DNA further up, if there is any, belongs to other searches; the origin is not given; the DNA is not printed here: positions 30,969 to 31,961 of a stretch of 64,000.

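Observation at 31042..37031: Unusual six-gene cluster: QueG-like FeS protein, B12-radical-SAM with a PqqD/RRE domain, U32-like protein, and a NapG/NapH/FMN-bind electron module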

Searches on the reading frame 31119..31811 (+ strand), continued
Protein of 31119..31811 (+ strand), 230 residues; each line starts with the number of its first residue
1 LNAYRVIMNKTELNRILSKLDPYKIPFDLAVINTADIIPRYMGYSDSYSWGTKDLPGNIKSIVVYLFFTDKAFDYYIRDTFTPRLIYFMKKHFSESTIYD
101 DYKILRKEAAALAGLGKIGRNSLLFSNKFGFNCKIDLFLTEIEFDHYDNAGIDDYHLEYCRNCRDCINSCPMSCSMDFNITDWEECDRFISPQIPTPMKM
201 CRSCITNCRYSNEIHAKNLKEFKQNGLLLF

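Call 65: fold_search(model_id=the predicted structure, library=pdb)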
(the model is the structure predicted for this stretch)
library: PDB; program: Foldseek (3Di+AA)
matches with E <= 10: 136; with E <= 0.001: 0
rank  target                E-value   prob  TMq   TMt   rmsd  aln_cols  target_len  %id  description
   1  5t8y_A                1.4e-03  1.00  0.49  0.32   5.6       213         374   15  Structure of epoxyqueuosine reductase from Bacillus subtilis with the Asp134 catalytic loop swung out of the active si (released 2016-09-28)
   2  5d6s_C                2.2e-03  1.00  0.48  0.32   5.5       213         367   17  Structure of epoxyqueuosine reductase from Streptococcus thermophilus. (released 2015-09-23)
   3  5d6s_A                2.3e-03  1.00  0.48  0.32   5.5       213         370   17  Structure of epoxyqueuosine reductase from Streptococcus thermophilus. (released 2015-09-23)
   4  5t8y_B                3.8e-03  1.00  0.47  0.31   5.9       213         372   15  Structure of epoxyqueuosine reductase from Bacillus subtilis with the Asp134 catalytic loop swung out of the active si (released 2016-09-28)
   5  5d08_A                5.9e-03  1.00  0.46  0.30   6.3       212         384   15  Crystal structure of selenomethionine-labeled epoxyqueuosine reductase (released 2016-09-28)
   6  5d0b_A                6.2e-03  1.00  0.48  0.32   5.4       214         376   14  Crystal structure of epoxyqueuosine reductase with a tRNA-TYR epoxyqueuosine-modified tRNA stem loop (released 2016-09-28)
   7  5d08_B                7.1e-03  1.00  0.47  0.31   5.9       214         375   15  Crystal structure of selenomethionine-labeled epoxyqueuosine reductase (released 2016-09-28)
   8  8q4h_A                7.5e-03  0.89  0.32  0.17  10.9       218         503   17  a membrane-bound menaquinol:organohalide oxidoreductase complex RDH complex (released 2023-10-18)
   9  3som_C                7.5e-03  0.75  0.30  0.30  10.6       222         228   13  crystal structure of human MMACHC (released 2011-07-27)
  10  3som_P                8.0e-03  0.84  0.32  0.32  10.0       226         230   14  crystal structure of human MMACHC (released 2011-07-27)
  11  3som_E                1.2e-02  0.82  0.33  0.33  10.3       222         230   14  crystal structure of human MMACHC (released 2011-07-27)
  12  5d0a_D                2.6e-02  0.98  0.47  0.31   5.9       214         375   15  Crystal structure of epoxyqueuosine reductase with cleaved RNA stem loop (released 2016-09-28)
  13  4ur3_F                2.6e-02  0.96  0.43  0.26   7.5       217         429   16  Crystal structure of the PCE reductive dehalogenase from S. multivorans P2(1) crystal form (released 2014-10-15)
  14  5uos                  2.6e-02  0.66  0.34  0.33  10.0       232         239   15  Crystal Structure of CblC (MMACHC) (1-238), a human B12 processing enzyme, complexed with an Antivitamin B12 (released 2017-06-07)
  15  5d0a_C                3.1e-02  0.97  0.47  0.31   5.9       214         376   15  Crystal structure of epoxyqueuosine reductase with cleaved RNA stem loop (released 2016-09-28)
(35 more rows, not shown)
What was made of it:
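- Checked: The AF2 model's best Foldseek hits are QueG (TM 0.49), then PceA and MMACHC (call 65).
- The model of the QueG-like protein also resembles the B12-processing enzyme MMACHC (call 65).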

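Call 80: search_protein_representatives(alignment_id=A3)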
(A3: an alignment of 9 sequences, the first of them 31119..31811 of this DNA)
Query: 9 sequences, 256 profile positions. Proteins with E-value up to 0.001 (for the whole library): 3300; up to 1e-10: 138; up to 1e-30: 36. The best 150 are listed.
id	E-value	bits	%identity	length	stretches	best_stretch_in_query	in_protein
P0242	4.2e-103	360.5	-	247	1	1-243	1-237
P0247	9.7e-98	342.9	-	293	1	1-247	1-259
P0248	9.1e-97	339.8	-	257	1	5-254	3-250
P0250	1.3e-89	316.3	-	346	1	13-244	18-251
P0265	2.3e-86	305.7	-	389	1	21-238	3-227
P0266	5.7e-86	304.4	-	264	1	6-225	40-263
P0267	5.5e-80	284.8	-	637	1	9-234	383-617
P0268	3.9e-79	282.0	-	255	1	7-231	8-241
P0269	7.1e-74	264.8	-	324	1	15-231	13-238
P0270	3.8e-71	255.8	-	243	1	6-229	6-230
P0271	1.5e-69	250.6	-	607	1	9-225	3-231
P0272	2.4e-68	246.6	-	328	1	65-249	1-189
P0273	2.5e-68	246.6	-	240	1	7-228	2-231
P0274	6.8e-68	245.1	-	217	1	19-223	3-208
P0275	2.7e-67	243.2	-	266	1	11-221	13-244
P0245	3.7e-52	193.6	-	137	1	7-139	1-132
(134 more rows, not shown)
